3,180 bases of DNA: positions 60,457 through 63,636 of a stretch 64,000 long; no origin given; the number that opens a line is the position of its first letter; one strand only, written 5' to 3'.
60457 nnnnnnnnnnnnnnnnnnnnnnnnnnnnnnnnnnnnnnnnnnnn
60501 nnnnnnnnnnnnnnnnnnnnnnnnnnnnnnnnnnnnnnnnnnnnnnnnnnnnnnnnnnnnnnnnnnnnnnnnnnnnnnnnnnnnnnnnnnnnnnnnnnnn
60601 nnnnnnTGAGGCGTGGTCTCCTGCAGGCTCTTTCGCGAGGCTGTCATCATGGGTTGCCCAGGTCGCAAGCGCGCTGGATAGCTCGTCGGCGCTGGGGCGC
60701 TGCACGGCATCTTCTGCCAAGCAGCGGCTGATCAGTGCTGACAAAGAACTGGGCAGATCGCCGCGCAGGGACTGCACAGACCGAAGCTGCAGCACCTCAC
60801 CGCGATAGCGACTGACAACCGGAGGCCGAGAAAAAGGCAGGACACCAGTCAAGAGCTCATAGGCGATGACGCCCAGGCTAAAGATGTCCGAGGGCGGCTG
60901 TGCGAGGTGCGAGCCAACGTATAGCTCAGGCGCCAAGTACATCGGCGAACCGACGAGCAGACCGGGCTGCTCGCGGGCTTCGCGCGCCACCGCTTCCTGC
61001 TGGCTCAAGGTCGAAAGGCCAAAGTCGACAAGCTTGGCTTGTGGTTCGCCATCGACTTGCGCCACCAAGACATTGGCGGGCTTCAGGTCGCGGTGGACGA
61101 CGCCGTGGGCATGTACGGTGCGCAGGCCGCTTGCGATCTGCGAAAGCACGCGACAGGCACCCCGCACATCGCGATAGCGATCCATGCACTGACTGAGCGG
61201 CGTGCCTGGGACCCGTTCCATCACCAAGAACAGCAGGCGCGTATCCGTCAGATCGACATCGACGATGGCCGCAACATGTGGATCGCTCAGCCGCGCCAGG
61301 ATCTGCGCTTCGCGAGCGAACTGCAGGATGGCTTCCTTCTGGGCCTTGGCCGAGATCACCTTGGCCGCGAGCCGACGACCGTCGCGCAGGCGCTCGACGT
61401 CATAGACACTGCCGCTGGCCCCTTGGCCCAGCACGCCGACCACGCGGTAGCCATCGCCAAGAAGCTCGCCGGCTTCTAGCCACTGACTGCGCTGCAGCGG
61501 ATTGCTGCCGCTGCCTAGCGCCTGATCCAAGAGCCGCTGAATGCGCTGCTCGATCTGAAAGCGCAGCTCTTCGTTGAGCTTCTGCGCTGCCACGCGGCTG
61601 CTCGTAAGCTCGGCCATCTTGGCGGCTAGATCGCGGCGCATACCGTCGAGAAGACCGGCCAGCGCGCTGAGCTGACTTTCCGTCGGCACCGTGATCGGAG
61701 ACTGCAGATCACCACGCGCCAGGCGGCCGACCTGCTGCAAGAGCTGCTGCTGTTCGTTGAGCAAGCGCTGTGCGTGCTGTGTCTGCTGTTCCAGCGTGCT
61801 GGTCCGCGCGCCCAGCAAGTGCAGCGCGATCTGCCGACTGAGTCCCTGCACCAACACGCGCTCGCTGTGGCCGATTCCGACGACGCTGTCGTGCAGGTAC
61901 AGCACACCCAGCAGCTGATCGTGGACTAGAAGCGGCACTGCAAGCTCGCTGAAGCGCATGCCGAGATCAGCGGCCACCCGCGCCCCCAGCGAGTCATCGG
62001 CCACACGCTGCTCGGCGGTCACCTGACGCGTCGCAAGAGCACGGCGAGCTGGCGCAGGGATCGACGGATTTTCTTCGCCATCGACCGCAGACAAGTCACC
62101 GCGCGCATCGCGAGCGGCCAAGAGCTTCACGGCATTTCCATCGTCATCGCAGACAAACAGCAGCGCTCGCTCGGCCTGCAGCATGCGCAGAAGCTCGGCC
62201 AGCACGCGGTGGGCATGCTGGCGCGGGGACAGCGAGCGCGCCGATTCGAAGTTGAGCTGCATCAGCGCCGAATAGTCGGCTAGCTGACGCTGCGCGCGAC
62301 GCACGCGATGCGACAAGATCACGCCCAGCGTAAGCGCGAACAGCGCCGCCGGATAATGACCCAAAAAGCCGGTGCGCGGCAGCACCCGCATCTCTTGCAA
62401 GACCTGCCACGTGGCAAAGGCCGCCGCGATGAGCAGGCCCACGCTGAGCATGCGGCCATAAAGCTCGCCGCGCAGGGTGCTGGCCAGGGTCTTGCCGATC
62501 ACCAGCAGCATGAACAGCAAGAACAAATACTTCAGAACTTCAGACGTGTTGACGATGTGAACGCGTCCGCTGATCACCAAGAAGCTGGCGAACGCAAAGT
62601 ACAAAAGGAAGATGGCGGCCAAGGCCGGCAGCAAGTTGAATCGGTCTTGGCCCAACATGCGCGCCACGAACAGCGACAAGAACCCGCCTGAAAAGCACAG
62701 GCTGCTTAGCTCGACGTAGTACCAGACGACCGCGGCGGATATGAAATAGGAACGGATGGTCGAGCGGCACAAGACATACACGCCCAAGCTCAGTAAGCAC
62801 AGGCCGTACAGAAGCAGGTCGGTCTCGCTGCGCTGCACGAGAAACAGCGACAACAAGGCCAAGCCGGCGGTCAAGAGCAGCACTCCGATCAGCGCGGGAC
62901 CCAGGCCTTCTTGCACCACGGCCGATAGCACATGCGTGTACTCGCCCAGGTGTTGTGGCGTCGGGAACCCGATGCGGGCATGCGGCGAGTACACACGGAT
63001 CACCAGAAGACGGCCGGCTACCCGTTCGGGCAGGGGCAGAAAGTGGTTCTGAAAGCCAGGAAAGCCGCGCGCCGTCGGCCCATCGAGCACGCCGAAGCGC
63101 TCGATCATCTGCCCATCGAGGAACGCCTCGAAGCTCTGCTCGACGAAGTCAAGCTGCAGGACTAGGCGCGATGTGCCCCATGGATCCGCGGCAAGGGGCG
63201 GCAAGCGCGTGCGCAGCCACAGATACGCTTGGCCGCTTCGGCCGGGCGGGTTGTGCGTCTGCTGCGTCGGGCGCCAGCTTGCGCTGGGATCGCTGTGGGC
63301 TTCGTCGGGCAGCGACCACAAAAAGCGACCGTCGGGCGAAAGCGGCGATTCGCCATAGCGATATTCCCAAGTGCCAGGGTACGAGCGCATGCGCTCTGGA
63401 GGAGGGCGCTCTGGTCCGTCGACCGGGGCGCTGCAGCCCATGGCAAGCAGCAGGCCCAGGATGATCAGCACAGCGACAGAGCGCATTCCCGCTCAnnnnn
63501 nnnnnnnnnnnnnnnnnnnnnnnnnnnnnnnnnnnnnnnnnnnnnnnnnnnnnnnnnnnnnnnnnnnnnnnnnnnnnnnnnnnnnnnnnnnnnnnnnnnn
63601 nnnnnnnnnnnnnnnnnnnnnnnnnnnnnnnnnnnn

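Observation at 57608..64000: Translationally coupled pair of 7TM-sensor/GAF/HAMP-like receptor kinases, one active and one pseudokinase, behind a DUF4384 gene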

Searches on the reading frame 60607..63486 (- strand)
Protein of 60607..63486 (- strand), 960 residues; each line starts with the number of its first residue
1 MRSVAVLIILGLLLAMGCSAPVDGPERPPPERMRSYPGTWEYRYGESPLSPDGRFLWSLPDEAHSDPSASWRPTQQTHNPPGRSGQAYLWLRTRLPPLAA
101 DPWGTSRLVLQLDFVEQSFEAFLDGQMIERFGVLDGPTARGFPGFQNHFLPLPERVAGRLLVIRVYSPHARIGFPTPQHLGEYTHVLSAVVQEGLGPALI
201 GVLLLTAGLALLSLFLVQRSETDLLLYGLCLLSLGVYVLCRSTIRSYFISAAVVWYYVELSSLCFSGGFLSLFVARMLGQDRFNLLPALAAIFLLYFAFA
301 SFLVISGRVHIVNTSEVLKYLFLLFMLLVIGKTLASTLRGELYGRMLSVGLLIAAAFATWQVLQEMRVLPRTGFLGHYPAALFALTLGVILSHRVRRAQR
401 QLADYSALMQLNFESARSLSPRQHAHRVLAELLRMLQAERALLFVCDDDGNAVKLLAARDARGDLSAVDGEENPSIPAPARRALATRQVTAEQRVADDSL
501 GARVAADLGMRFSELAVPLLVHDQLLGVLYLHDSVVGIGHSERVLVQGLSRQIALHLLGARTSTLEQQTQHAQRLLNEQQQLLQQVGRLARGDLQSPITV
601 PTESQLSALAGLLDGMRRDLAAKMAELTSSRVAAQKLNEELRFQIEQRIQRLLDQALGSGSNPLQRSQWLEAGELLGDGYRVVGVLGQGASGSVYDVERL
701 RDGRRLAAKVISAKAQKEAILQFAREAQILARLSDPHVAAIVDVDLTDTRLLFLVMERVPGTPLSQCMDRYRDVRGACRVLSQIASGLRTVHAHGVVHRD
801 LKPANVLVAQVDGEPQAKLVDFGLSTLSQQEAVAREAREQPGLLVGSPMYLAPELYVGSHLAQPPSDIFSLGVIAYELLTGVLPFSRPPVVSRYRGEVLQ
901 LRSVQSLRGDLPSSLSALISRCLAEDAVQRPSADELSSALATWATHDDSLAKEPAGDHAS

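Call 5: search_protein_families(library=pfam, proteins=[window:60607-63486:-], max_evalue=0.1)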
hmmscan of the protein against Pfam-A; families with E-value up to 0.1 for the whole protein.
window:60607-63486:- (960 aa): 13 families
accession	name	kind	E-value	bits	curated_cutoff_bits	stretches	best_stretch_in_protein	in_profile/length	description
PF00069.31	Pkinase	-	3.6e-45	154.8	31.7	1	680-936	1-257/263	Protein kinase domain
PF07714.23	PK_Tyr_Ser-Thr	-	2.6e-29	102.7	23.1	1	685-939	6-257/258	Protein tyrosine and serine/threonine kinase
PF01590.32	GAF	-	3.8e-11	44.1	22.4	1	425-557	6-133/133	GAF domain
PF01636.29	APH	-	2.2e-09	37.9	23.2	2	686-786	5-109/239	Phosphotransferase enzyme family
PF13492.12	GAF_3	-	6.3e-08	33.5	27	1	429-557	10-127/129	GAF domain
PF07695.17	7TMR-DISM_7TM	-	6.6e-08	33.1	29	1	199-392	8-203/205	7TM diverse intracellular signalling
PF13185.12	GAF_2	-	5.9e-07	30.2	28.6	1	420-555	3-133/136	GAF domain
PF03109.22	ABC1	-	3.4e-05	23.6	22.9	1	745-831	138-220/244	ABC1 atypical kinase-like domain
PF06293.20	Kdo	-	5e-05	23.3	21.3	1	740-827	82-171/207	Lipopolysaccharide kinase (Kdo/WaaP) family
PF00672.30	HAMP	-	0.012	16.3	25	1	581-620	12-51/53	HAMP domain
PF17667.7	Pkinase_fungal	-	0.037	13.2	24.1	1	753-836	264-349/387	Fungal protein kinase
PF03999.17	MAP65_ASE1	-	0.072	12.2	26.9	0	565-651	106-190/477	Microtubule associated protein (MAP65/ASE1 family)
PF01163.29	RIO1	-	0.08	13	22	0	711-810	43-140/187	RIO domain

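Call 10: find_homologous_proteins(query=window:60607-63486:-, max_evalue=1e-10)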
Query window:60607-63486:- (960 aa): 167 proteins with E <= 1e-10 among 8000 candidates; the best 120 are listed.
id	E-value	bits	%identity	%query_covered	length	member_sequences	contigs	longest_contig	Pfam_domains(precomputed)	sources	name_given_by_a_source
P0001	0.0e+0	2001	95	100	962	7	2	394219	PF07714.24,PF00069.32,PF13185.13,PF01590.33,PF03109.23,PF07695.18,PF13492.13,PF01636.30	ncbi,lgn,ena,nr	ncbi:MAG: protein kinase [Myxococcales bacterium]|nr:protein kinase [Myxococcales bacterium]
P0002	0.0e+0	1594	77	100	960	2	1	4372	PF07714.24,PF00069.32,PF13185.13,PF01590.33,PF03109.23,PF07695.18,PF01636.30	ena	-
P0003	0.0e+0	1581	77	98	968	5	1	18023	PF07714.24,PF00069.32,PF13185.13,PF01590.33,PF03109.23,PF07695.18,PF01636.30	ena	-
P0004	0.0e+0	1356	68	98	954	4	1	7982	PF07714.24,PF00069.32,PF13185.13,PF01590.33,PF07695.18,PF13492.13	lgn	-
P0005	0.0e+0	1099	56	98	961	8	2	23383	PF06293.21,PF07714.24,PF00069.32,PF13185.13,PF01590.33,PF07695.18,PF01636.30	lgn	-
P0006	0.0e+0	1090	55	98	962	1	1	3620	PF07714.24,PF00069.32,PF13185.13,PF01590.33,PF03109.23,PF07695.18,PF13492.13,PF01636.30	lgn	-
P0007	0.0e+0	1089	56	100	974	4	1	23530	PF07714.24,PF00069.32,PF13185.13,PF01590.33,PF07695.18,PF01636.30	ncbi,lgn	-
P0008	0.0e+0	1067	54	98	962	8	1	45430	PF06293.21,PF07714.24,PF00069.32,PF13185.13,PF01590.33,PF07695.18,PF13492.13,PF01636.30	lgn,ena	-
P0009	4.5e-206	705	42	96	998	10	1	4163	PF00672.31,PF07714.24,PF00069.32,PF13185.13,PF01590.33,PF03109.23,PF07695.18,PF13492.13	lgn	-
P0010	3.5e-205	702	42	98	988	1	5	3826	PF00672.31,PF07714.24,PF00069.32,PF13185.13,PF01590.33,PF07695.18,PF13492.13,PF01636.30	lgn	-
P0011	3.0e-203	696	42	97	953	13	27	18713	PF00672.31,PF07714.24,PF00069.32,PF13185.13,PF01590.33,PF07695.18,PF13492.13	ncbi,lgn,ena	-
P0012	6.7e-194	665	40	96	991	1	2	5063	PF07714.24,PF00069.32,PF13185.13,PF01590.33,PF07695.18,PF13492.13,PF01636.30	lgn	-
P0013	5.1e-192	658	40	96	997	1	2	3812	PF00672.31,PF07714.24,PF00069.32,PF13185.13,PF01590.33,PF03109.23,PF07695.18,PF13492.13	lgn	-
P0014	1.5e-182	627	41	94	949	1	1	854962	PF00672.31,PF07714.24,PF00069.32,PF13185.13,PF01590.33,PF07695.18,PF13492.13,PF01636.30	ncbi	ncbi:MAG: protein kinase [Polyangia bacterium]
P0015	6.4e-180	618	40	85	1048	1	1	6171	PF07714.24,PF00069.32,PF13185.13,PF01590.33,PF07695.18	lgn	-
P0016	2.0e-177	610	40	96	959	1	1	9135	PF06293.21,PF00672.31,PF07714.24,PF00069.32,PF13185.13,PF01590.33,PF07695.18,PF13492.13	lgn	-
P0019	1.4e-131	458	32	97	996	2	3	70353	PF00672.31,PF07714.24,PF00069.32,PF13185.13,PF01590.33,PF07695.18,PF13492.13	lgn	-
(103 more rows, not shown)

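Call 18: find_encoding_contigs(protein=P0001, flank=10000, max_places=2)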
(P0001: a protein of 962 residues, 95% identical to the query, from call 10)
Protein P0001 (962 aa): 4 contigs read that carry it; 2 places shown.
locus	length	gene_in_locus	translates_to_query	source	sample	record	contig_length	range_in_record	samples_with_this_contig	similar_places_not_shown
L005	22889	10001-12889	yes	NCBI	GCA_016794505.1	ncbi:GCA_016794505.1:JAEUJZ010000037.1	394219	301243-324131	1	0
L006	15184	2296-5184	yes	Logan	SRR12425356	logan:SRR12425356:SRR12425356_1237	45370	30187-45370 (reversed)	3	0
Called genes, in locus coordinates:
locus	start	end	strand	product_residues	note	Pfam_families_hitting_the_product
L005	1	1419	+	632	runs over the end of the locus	PF02080:TrkA_C (faint), PF02254:TrkA_N (faint), PF22614:Slo-like_RCK (weak), PF06241:Castor_Poll_mid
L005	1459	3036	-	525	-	-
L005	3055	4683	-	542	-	PF05299:Peptidase_M61 (weak)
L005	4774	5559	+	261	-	PF00719:Pyrophosphatase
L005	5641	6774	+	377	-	-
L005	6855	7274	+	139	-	PF04828:GFA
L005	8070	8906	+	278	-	PF05685:Uma2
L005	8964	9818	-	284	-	-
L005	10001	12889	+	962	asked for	PF07695:7TMR-DISM_7TM, PF01590:GAF, PF13185:GAF_2 (weak), PF13492:GAF_3 (weak), PF00069:Pkinase, PF01636:APH (weak), PF07714:PK_Tyr_Ser-Thr, PF03109:ABC1 (weak)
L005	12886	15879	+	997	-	PF07695:7TMR-DISM_7TM, PF13185:GAF_2, PF13492:GAF_3, PF01590:GAF, PF00069:Pkinase, PF07714:PK_Tyr_Ser-Thr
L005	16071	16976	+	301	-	PF00753:Lactamase_B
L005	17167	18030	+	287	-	-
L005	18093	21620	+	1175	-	PF00067:p450, PF00258:Flavodoxin_1, PF00667:FAD_binding_1, PF00175:NAD_binding_1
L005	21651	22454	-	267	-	PF00440:TetR_N, PF21943:TetR_C_46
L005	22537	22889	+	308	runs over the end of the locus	PF10118:Metal_hydrol, PF11583:AurF (weak)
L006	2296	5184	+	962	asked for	PF07695:7TMR-DISM_7TM, PF01590:GAF, PF13185:GAF_2 (weak), PF13492:GAF_3 (weak), PF00069:Pkinase, PF01636:APH (weak), PF07714:PK_Tyr_Ser-Thr, PF03109:ABC1 (weak)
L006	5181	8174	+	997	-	PF07695:7TMR-DISM_7TM, PF13185:GAF_2, PF13492:GAF_3, PF01590:GAF, PF00069:Pkinase, PF07714:PK_Tyr_Ser-Thr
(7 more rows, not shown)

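Call 19: find_encoding_contigs(protein=P0019, flank=10000, max_places=2)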
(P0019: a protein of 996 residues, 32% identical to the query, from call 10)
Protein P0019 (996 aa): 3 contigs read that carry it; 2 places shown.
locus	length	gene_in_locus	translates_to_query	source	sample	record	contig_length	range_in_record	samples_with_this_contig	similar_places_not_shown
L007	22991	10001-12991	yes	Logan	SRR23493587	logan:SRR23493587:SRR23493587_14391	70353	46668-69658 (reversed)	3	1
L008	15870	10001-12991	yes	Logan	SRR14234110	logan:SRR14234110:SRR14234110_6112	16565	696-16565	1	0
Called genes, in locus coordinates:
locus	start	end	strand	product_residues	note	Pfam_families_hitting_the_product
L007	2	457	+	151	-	PF01281:Ribosomal_L9_N, PF03948:Ribosomal_L9_C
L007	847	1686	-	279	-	PF12706:Lactamase_B_2, PF00753:Lactamase_B (faint)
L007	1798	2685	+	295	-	PF00126:HTH_1, PF13556:HTH_30 (faint), PF03466:LysR_substrate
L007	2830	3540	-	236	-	-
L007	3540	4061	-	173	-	PF04542:Sigma70_r2, PF08281:Sigma70_r4_2, PF04545:Sigma70_r4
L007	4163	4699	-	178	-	-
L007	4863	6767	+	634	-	PF09594:GT87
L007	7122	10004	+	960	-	PF07695:7TMR-DISM_7TM, PF01590:GAF, PF13185:GAF_2 (weak), PF00069:Pkinase, PF01636:APH (weak), PF07714:PK_Tyr_Ser-Thr, PF03109:ABC1 (faint)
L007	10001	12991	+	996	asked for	PF07695:7TMR-DISM_7TM, PF01590:GAF, PF13185:GAF_2, PF13492:GAF_3, PF00672:HAMP (weak), PF00069:Pkinase, PF07714:PK_Tyr_Ser-Thr (weak)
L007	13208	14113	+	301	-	PF00753:Lactamase_B, PF12706:Lactamase_B_2 (weak)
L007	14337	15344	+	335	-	-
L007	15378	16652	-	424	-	PF00015:MCPsignal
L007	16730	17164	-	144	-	-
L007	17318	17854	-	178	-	-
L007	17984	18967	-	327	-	PF00111:Fer2, PF13510:Fer2_4 (weak), PF00970:FAD_binding_6, PF00175:NAD_binding_1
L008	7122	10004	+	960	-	PF07695:7TMR-DISM_7TM, PF01590:GAF, PF13185:GAF_2 (weak), PF00069:Pkinase, PF01636:APH (weak), PF07714:PK_Tyr_Ser-Thr, PF03109:ABC1 (faint)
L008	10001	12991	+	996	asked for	PF07695:7TMR-DISM_7TM, PF01590:GAF, PF13185:GAF_2, PF13492:GAF_3, PF00672:HAMP (weak), PF00069:Pkinase, PF07714:PK_Tyr_Ser-Thr (weak)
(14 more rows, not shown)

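Call 33: search_protein_families(library=pfam, proteins=[L005:8967-9818:-], max_evalue=0.01)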
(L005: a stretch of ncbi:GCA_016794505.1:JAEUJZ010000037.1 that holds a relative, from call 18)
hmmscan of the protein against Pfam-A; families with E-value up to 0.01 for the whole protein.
L005:8967-9818:- (284 aa): 0 families

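Call 48: search_protein_families(library=ncbifam, proteins=[window:60607-63486:-], max_evalue=0.001)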
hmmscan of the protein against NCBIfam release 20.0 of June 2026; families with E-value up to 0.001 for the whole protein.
window:60607-63486:- (960 aa): 19 families
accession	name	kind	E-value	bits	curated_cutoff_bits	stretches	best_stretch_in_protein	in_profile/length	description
NF047741.1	antiphage_MADS6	equivalog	4.7e-51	174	460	2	777-945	301-462/612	methylation-associated defense system protein kinase MAD6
NF033483.0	PknB_PASTA_kin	equivalog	1.2e-49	169.8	450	1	673-947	2-272/563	Stk1 family PASTA domain-containing Ser/Thr kinase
TIGR03903.1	TOMM_kin_cyc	equivalog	5.1e-32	110.7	705.75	1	705-881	5-185/1267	TOMM system kinase/cyclase fusion protein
NF052427.1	StpK7MSMEG_1200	equivalog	8e-29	100.6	900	1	680-937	9-262/601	serine/threonine protein kinase StpK7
NF038150.1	lanthi_synth_IV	equivalog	7e-28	97.4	650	1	671-950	182-463/851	class IV lanthionine synthetase LanL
NF033442.0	BREX_PglW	equivalog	2.8e-27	94.9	990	2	671-832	505-667/1391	BREX system serine/threonine kinase PglW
NF053615.1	SerThrKinAfsKStmc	equivalog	1.9e-24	86.4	1300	1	680-942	15-266/809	protein serine/threonine kinase AfsK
NF009651.0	PRK13184.1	equivalog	1.2e-21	76.5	839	1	680-942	4-289/932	serine/threonine-protein kinase PknD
NF038151.1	lanthi_synth_III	equivalog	1.5e-15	56.7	575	1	678-885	220-429/833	class III lanthionine synthetase LanKC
TIGR03724.2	arch_bud32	equivalog_domain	3.5e-10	39.7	125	1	725-830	42-136/193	KEOPS complex kinase/ATPase Bud32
NF058632.1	SerThrKinPrkT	equivalog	3.9e-10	39.2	280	1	677-827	20-167/322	serine/threonine protein kinase PrkT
NF043056.1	T4SS_LegK1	equivalog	1.3e-09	37.2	550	1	791-874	205-279/516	Dot/Icm T4SS effector kinase LegK1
NF011463.0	PRK14879.1-4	equivalog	5.6e-09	35.7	188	1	724-831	66-166/237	Kae1-associated kinase Bud32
NF007174.0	PRK09605.1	equivalog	2.8e-07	29.4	447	1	724-830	384-478/535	bifunctional N(6)-L-threonylcarbamoyladenine synthase/serine/threonine protein kinase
NF011460.0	PRK14879.1-1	equivalog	1.7e-06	27.3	199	1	733-831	70-163/232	Kae1-associated kinase Bud32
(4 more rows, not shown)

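Call 76: find_encoding_contigs(protein=P0016, flank=8000, max_places=2)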
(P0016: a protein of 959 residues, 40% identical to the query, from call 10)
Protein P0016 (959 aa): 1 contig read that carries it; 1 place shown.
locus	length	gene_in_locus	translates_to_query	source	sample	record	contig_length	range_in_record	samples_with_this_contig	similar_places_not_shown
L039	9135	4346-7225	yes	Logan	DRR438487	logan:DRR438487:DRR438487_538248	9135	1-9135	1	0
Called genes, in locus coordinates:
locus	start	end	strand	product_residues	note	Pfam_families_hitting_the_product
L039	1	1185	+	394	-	?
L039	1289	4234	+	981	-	PF07695:7TMR-DISM_7TM, PF01590:GAF, PF13185:GAF_2, PF13492:GAF_3, PF01636:APH (faint), PF00069:Pkinase, PF03109:ABC1 (faint), PF07714:PK_Tyr_Ser-Thr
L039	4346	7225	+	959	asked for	PF07695:7TMR-DISM_7TM, PF01590:GAF, PF13185:GAF_2, PF13492:GAF_3, PF00672:HAMP (weak), PF00069:Pkinase, PF07714:PK_Tyr_Ser-Thr, PF06293:Kdo (weak)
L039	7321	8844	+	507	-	PF00069:Pkinase, PF07714:PK_Tyr_Ser-Thr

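Call 77: find_encoding_contigs(protein=P0014, flank=8000, max_places=1)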
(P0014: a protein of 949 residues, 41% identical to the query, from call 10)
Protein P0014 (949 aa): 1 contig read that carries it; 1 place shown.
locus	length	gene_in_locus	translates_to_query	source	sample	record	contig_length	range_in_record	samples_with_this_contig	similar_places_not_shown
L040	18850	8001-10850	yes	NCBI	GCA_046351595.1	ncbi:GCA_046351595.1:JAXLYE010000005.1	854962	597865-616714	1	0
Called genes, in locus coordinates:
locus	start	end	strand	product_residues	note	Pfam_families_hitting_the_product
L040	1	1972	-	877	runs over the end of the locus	PF01751:Toprim (weak), PF01131:Topoisom_bac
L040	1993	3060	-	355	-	PF01137:RTC, PF05189:RTC_insert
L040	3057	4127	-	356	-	PF10127:RlaP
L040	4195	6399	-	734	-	-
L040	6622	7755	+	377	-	-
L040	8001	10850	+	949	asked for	PF01636:APH (faint), PF07695:7TMR-DISM_7TM, PF01590:GAF, PF13185:GAF_2, PF13492:GAF_3, PF00672:HAMP (faint), PF00069:Pkinase, PF07714:PK_Tyr_Ser-Thr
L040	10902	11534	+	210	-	PF00069:Pkinase, PF07714:PK_Tyr_Ser-Thr, PF01636:APH (faint), PF06293:Kdo (weak)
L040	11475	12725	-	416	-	PF00589:Phage_integrase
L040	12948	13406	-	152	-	-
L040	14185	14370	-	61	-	-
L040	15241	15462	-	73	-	-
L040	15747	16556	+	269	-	-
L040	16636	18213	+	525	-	PF07690:MFS_1 (faint), PF00854:PTR2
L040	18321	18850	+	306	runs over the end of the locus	-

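Call 98: search_protein_families(library=padloc, proteins=[window:60607-63486:-], max_evalue=0.001)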
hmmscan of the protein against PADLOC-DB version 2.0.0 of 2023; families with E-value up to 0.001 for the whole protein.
window:60607-63486:- (960 aa): 33 families (the best 25 are shown)
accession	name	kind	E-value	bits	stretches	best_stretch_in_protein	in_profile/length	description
PDLC04138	mad6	-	3e-62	209.4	1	652-955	26-325/659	mads_6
PDLC04042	PD-T4-6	-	3e-59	199.1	1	673-949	4-278/292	-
PDLC04053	PD-T4-6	-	2e-56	189.7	1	679-946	10-274/311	-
PDLC04047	PD-T4-6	-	1.6e-49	166.8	1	678-949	10-278/327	-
PDLC04039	PD-T4-6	-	1.7e-49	167.1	1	675-942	12-274/458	-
PDLC04054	PD-T4-6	-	2.3e-47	160.1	1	677-948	9-278/347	-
PDLC04043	PD-T4-6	-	1e-44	151.3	1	679-957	16-289/452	-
PDLC04061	PD-T4-6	-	7.2e-44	149.1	1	672-943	9-283/510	-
PDLC04041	PD-T4-6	-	1.2e-43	148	1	659-942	12-292/443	-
PDLC04060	PD-T4-6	-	5.6e-41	138.9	1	673-942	3-268/486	-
PDLC04057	PD-T4-6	-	8.4e-40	135.1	1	673-945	3-272/443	-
PDLC04048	PD-T4-6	-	1.8e-39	134.1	1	672-942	4-271/354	-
PDLC01088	C3a189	-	1.8e-38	130.6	1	685-941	4-259/840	kinase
PDLC03920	MkoA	-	7.8e-37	125.1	1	676-949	7-283/1112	-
PDLC04050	PD-T4-6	-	3.9e-35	119.6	1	616-940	1-323/480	-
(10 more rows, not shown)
